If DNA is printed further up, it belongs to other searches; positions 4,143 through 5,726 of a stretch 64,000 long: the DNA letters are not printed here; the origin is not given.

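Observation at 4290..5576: EF-1alpha/Hbs1-family GTPase paralogue lacking the catalytic DxPGH (G3) motif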

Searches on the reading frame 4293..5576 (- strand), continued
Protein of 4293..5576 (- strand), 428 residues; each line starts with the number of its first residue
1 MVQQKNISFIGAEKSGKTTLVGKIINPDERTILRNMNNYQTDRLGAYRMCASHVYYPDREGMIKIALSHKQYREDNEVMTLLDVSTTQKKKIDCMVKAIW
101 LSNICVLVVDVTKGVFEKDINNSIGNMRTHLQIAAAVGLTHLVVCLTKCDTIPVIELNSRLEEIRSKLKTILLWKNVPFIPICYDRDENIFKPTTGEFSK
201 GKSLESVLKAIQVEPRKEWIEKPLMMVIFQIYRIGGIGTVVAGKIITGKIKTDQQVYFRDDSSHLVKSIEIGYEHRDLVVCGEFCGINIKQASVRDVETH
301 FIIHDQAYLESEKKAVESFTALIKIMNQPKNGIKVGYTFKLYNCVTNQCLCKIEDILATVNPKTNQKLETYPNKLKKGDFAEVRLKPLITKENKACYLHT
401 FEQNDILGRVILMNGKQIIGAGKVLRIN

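Call 32: list_cluster_members(proteins=[P0142, P0143, P0144, P0148, P0150, P0152, P0165, P0167, P0172, P0199])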
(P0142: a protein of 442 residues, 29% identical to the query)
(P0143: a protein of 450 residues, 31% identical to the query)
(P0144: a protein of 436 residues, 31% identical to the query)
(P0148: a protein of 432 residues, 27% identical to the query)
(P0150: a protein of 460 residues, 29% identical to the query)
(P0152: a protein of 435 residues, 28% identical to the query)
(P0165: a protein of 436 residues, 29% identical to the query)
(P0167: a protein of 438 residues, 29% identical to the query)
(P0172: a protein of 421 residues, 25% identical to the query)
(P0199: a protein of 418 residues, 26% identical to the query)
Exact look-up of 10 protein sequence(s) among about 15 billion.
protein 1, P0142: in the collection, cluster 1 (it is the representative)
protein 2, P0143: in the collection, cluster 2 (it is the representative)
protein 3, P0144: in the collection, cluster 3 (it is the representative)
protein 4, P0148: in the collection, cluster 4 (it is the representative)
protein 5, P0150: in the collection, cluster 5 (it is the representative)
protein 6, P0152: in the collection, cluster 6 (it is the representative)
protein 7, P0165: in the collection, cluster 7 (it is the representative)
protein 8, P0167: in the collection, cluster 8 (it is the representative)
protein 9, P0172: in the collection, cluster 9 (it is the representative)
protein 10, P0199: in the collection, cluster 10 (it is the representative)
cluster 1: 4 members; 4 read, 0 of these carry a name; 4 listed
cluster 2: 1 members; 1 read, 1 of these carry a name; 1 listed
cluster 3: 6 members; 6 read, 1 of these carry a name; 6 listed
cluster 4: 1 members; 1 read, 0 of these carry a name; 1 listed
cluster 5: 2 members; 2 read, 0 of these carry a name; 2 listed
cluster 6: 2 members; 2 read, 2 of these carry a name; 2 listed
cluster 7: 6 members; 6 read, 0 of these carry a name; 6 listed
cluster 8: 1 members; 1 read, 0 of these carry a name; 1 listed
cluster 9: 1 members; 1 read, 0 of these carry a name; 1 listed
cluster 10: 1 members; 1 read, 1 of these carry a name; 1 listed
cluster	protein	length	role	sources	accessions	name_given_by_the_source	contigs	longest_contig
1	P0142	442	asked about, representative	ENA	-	-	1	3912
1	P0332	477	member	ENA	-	-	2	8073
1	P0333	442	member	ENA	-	-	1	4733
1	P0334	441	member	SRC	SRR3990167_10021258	-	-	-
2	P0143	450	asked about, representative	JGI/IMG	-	elongation factor 1-alpha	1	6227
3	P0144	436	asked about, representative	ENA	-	-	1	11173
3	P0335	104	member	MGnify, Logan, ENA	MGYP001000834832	FL=1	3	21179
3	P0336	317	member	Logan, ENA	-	-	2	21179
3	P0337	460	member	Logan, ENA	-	-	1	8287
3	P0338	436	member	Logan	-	-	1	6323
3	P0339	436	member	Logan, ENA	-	-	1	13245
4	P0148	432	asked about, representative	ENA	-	-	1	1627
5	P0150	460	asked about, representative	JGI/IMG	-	-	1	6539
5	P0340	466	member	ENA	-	-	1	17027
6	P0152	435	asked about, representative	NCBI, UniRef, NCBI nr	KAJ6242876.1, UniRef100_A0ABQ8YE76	translation factor [Anaeramoeba flamelloides] | Translation factor n=1 Tax=Anaeramoeba flamelloides TaxID=1746091 RepID=A0ABQ8YE76_9EUKA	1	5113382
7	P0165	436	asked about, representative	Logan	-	-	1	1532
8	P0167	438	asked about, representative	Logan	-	-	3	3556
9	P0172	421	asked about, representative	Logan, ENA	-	-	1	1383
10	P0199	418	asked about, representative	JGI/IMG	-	elongation factor 1-alpha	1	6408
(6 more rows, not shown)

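Call 33: search_solved_structures(query=P0231, max_evalue=1e-30)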
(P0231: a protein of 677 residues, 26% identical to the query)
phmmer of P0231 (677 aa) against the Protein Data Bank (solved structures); distinct sequences matched with E-value up to 1e-30: 81 (the best 60 are shown).
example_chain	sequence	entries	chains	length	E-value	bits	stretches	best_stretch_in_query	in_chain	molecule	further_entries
5lzw_jj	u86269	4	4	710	4.1e-178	596.9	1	221-676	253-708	Hbs1l | HBS1-like protein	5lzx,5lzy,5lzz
3vmf_A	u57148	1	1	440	4.3e-106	358.9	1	253-676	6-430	Elongation factor 1-alpha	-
3wxm_A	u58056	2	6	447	4.5e-106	358.9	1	253-676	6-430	Elongation factor 1-alpha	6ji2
4cxg_A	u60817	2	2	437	5.4e-106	358.6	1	254-676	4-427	ELONGATION FACTOR 1A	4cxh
1jny_A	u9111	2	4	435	2.1e-100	340.1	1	254-675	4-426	Elongation factor 1-alpha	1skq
1r5b_A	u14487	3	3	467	5.8e-100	338.7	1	228-677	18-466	Eukaryotic peptide chain release factor GTP-binding subunit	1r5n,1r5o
3j5y_B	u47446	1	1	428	1.8e-98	333.7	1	254-676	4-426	Eukaryotic peptide chain release factor GTP-binding subunit ERF3A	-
7nwh_jj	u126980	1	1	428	2e-98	333.6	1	254-676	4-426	eRF3a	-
5lzt_jj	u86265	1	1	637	3.5e-98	332.8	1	251-676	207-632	eRF3a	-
4d61_i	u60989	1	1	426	3.8e-98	332.7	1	256-676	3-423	EUKARYOTIC PEPTIDE CHAIN RELEASE FACTOR GTP-BINDING SUBUNIT ERF3A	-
3mca_A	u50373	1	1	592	6.7e-98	331.9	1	95-675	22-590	Elongation factor 1 alpha-like protein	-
4crn_P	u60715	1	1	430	1.9e-97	330.3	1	252-676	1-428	ERF3 IN RIBOSOME BOUND ERF1-ERF3-GDPNP COMPLEX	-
1f60_A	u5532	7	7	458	8.9e-96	324.9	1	254-674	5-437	ELONGATION FACTOR EEF1A | ELONGATION FACTOR 1-ALPHA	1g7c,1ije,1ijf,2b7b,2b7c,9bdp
5o8w_A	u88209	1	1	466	9.5e-96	324.8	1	254-674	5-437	Elongation factor 1-alpha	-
6ra9_A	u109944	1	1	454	7.7e-93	315.2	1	254-675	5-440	Elongation factor 1-alpha 2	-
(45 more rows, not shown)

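Call 34: search_solved_structures(query=P0250, max_evalue=1e-30)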
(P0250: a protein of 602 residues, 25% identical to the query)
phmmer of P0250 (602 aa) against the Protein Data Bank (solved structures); distinct sequences matched with E-value up to 1e-30: 52.
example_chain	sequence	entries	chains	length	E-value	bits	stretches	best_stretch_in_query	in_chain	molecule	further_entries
5lzw_jj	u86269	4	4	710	3.3e-125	422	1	42-595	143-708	Hbs1l | HBS1-like protein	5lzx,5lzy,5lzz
3vmf_A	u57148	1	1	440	2.2e-101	343.3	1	177-595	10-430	Elongation factor 1-alpha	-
3wxm_A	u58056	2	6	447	2.4e-101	343.2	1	177-595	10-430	Elongation factor 1-alpha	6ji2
4cxg_A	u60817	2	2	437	2.5e-101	343.1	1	177-595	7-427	ELONGATION FACTOR 1A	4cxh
1jny_A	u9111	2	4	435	7.4e-101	341.6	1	177-595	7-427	Elongation factor 1-alpha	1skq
3mca_A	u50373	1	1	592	2.3e-95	323.5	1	11-594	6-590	Elongation factor 1 alpha-like protein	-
1f60_A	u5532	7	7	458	7.6e-95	321.7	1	176-600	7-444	ELONGATION FACTOR EEF1A | ELONGATION FACTOR 1-ALPHA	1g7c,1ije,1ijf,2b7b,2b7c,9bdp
5o8w_A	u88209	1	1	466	8e-95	321.7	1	176-600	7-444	Elongation factor 1-alpha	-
6ra9_A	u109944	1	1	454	8.8e-92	311.6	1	175-597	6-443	Elongation factor 1-alpha 2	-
6ra9_B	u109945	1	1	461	9.3e-92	311.5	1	175-597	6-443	Elongation factor 1-alpha 2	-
4c0s_A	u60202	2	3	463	9.5e-92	311.5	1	175-597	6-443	ELONGATION FACTOR 1-ALPHA 2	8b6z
5lzs_jj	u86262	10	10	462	7.3e-91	308.6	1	175-596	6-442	Elongation factor 1-alpha 1 | eEF1A | eukaryotic elongation factor 1A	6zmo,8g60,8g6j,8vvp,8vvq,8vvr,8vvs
8g5z_EF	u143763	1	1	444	7.6e-91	308.5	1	175-596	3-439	Elongation factor 1-alpha 1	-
9b0s_CF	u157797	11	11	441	8.8e-91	308.3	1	175-595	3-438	Putative elongation factor 1-alpha-like 3 | Elongation factor 1-alpha 1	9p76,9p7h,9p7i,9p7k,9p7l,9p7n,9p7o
3wy9_A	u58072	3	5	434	2.4e-87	297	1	177-599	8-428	Elongation factor 1-alpha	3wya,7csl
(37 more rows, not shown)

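Call 35: search_solved_structures(query=P0264, max_evalue=1e-30)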
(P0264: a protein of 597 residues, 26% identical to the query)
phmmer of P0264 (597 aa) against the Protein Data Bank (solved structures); distinct sequences matched with E-value up to 1e-30: 26.
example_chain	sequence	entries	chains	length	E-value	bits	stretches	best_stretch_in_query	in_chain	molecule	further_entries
3mca_A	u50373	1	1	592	1.2e-121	410.4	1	1-591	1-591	Elongation factor 1 alpha-like protein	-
5lzw_jj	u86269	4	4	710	1e-119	404.1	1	121-592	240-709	Hbs1l | HBS1-like protein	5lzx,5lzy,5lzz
3izq_1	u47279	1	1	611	4.3e-107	362.3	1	117-591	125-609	Elongation factor 1 alpha-like protein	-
5m1j_A6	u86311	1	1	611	4.5e-107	362.3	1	117-591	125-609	Protein HBS1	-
3p26_A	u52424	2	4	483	6.4e-106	358.5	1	136-593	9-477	Elongation factor 1 alpha-like protein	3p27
5lzt_jj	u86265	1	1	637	8.4e-87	295.4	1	126-592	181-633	eRF3a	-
3j5y_B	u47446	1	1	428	1.6e-86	294.5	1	161-591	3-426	Eukaryotic peptide chain release factor GTP-binding subunit ERF3A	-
7nwh_jj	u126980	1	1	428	4.6e-86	292.9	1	161-591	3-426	eRF3a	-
4d61_i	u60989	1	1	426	1e-85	291.8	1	165-592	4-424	EUKARYOTIC PEPTIDE CHAIN RELEASE FACTOR GTP-BINDING SUBUNIT ERF3A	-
1f60_A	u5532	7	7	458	1.6e-85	291.1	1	161-591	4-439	ELONGATION FACTOR EEF1A | ELONGATION FACTOR 1-ALPHA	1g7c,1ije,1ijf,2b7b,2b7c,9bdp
5o8w_A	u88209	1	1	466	1.7e-85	291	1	161-591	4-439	Elongation factor 1-alpha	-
1r5b_A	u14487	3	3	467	7.4e-83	282.4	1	153-590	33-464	Eukaryotic peptide chain release factor GTP-binding subunit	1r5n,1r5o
5lzs_jj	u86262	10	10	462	3.8e-82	280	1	161-591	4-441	Elongation factor 1-alpha 1 | eEF1A | eukaryotic elongation factor 1A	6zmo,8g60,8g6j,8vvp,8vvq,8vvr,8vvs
8g5z_EF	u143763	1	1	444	5.7e-82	279.4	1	162-590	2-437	Elongation factor 1-alpha 1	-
9b0s_CF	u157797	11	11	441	7.2e-82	279.1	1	162-590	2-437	Putative elongation factor 1-alpha-like 3 | Elongation factor 1-alpha 1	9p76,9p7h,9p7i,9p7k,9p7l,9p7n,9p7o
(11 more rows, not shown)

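Call 37: search_solved_structures(query=P0253, max_evalue=1e-85)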
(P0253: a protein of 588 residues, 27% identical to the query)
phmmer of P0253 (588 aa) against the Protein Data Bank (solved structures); distinct sequences matched with E-value up to 1e-85: 11.
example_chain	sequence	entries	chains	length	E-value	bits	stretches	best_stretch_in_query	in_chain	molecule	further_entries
5lzt_jj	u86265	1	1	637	6.1e-152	510.3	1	30-585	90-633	eRF3a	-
3j5y_B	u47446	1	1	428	5.1e-150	504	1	155-585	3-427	Eukaryotic peptide chain release factor GTP-binding subunit ERF3A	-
7nwh_jj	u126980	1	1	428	5.3e-150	503.9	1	155-585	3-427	eRF3a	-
4d61_i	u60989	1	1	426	1.1e-149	502.9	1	156-585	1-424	EUKARYOTIC PEPTIDE CHAIN RELEASE FACTOR GTP-BINDING SUBUNIT ERF3A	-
4crn_P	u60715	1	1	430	2.3e-136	458.9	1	156-585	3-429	ERF3 IN RIBOSOME BOUND ERF1-ERF3-GDPNP COMPLEX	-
1r5b_A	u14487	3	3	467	1.7e-133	449.5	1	149-585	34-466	Eukaryotic peptide chain release factor GTP-binding subunit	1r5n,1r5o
3vmf_A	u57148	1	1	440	1.1e-89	304.8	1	156-581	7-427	Elongation factor 1-alpha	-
3wxm_A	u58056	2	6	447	1.2e-89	304.7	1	156-581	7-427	Elongation factor 1-alpha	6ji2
4cxg_A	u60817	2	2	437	1.2e-89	304.7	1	156-581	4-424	ELONGATION FACTOR 1A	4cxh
5lzw_jj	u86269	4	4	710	9.2e-89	301.8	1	99-583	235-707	Hbs1l | HBS1-like protein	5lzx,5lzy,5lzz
1jny_A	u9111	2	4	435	1.8e-88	300.8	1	156-583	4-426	Elongation factor 1-alpha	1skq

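Call 38: search_solved_structures(query=P0195, max_evalue=1e-85)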
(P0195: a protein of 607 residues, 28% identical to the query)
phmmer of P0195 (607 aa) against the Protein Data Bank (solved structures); distinct sequences matched with E-value up to 1e-85: 17.
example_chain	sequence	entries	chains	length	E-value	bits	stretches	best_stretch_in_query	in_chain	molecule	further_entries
4crn_P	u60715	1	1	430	4.7e-120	404.9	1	86-506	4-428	ERF3 IN RIBOSOME BOUND ERF1-ERF3-GDPNP COMPLEX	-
5lzt_jj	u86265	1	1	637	1e-115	390.6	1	84-507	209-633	eRF3a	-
7nwh_jj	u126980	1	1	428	1.3e-115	390.3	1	86-506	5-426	eRF3a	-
4d61_i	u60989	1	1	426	1.7e-115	389.9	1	86-506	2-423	EUKARYOTIC PEPTIDE CHAIN RELEASE FACTOR GTP-BINDING SUBUNIT ERF3A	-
3j5y_B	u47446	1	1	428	4.6e-115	388.5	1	86-506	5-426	Eukaryotic peptide chain release factor GTP-binding subunit ERF3A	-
1r5b_A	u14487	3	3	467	5e-110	371.8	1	86-506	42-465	Eukaryotic peptide chain release factor GTP-binding subunit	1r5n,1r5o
5lzw_jj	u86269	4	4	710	6.1e-93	315.4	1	88-506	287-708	Hbs1l | HBS1-like protein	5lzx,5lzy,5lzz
1jny_A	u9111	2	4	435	1.4e-92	314.2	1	85-509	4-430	Elongation factor 1-alpha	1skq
3vmf_A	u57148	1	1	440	3.2e-91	309.8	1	86-507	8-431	Elongation factor 1-alpha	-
3wxm_A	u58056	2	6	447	3.2e-91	309.7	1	86-507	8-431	Elongation factor 1-alpha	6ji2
4cxg_A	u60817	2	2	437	4e-91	309.4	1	86-507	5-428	ELONGATION FACTOR 1A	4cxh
5lzs_jj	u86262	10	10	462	8e-89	301.8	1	86-507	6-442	Elongation factor 1-alpha 1 | eEF1A | eukaryotic elongation factor 1A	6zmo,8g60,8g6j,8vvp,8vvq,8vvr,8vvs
8g5z_EF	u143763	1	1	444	9.8e-89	301.5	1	86-506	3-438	Elongation factor 1-alpha 1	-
9b0s_CF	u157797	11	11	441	1.2e-88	301.2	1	86-505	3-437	Putative elongation factor 1-alpha-like 3 | Elongation factor 1-alpha 1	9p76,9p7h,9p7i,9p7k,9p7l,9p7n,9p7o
6ra9_A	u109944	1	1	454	3e-88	299.9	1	86-508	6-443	Elongation factor 1-alpha 2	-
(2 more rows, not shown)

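Call 53: predict_structure(alignment_id=A3)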
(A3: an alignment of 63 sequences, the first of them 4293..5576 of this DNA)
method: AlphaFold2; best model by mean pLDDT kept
length: 428 residues; sequences in the alignment: 63
mean_pLDDT: 84.3   pTM: 0.85
mean pLDDT of the five models: 84.3, 84.2, 82.7, 82.4, 82.0
residues with pLDDT >= 90: 219; 70-90: 149; 50-70: 26; < 50: 34
segments of 3 or more residues with pLDDT < 50: 29-62
pLDDT, mean of each block of 10 residues (from residue 1): 86 85 67 46 33 38 68 82 70 83 94 91 77 90 95 91 95 92 87 72 91 89 92 91 94 93 94 90 94 88 92 88 91 93 81 97 93 95 93 78 89 88 95
secondary structure, 60 per line:
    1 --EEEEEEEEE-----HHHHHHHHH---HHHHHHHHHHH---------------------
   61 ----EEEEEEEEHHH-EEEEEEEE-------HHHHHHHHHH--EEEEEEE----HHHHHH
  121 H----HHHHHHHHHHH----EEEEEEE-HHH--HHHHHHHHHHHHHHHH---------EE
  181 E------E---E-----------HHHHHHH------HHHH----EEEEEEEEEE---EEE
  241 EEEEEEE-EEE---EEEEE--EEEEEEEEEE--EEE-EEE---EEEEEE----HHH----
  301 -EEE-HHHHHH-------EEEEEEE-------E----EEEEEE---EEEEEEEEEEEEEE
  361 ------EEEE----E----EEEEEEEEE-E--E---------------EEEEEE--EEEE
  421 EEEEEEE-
elements in order: E3-11 H17-25 H29-39 E65-72 E77-84 H92-101 E104-110 H115-121 H126-136 E141-147 H154-169 E179-181 H204-210 H217-220 E225-234 E238-247 E249-251 E255-259 E262-271 E274-276 E278-280 E284-289 E302-304 H306-311 E319-325 E338-343 E347-360 E367-370 E380-388 E409-414 E417-427
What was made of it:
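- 5391..5492 (-): Switch I equivalent (residues 29-62). Shortened, unconserved, low-confidence in the model. pLDDT <50 for 29-62 (call 53).
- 4641..4931 (-): Domain II beta-barrel (residues 216-312), including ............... Model pLDDT about 90 (call 53).
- On Pseudo-GTPase (nucleotide-binding, catalytically inactive class): Confident G-domain model (call 53).
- Checked: The AF2 model shows both beta-barrels at high confidence (call 53).
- The AF2 model has pLDDT 84 and pTM 0.85 (call 53).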
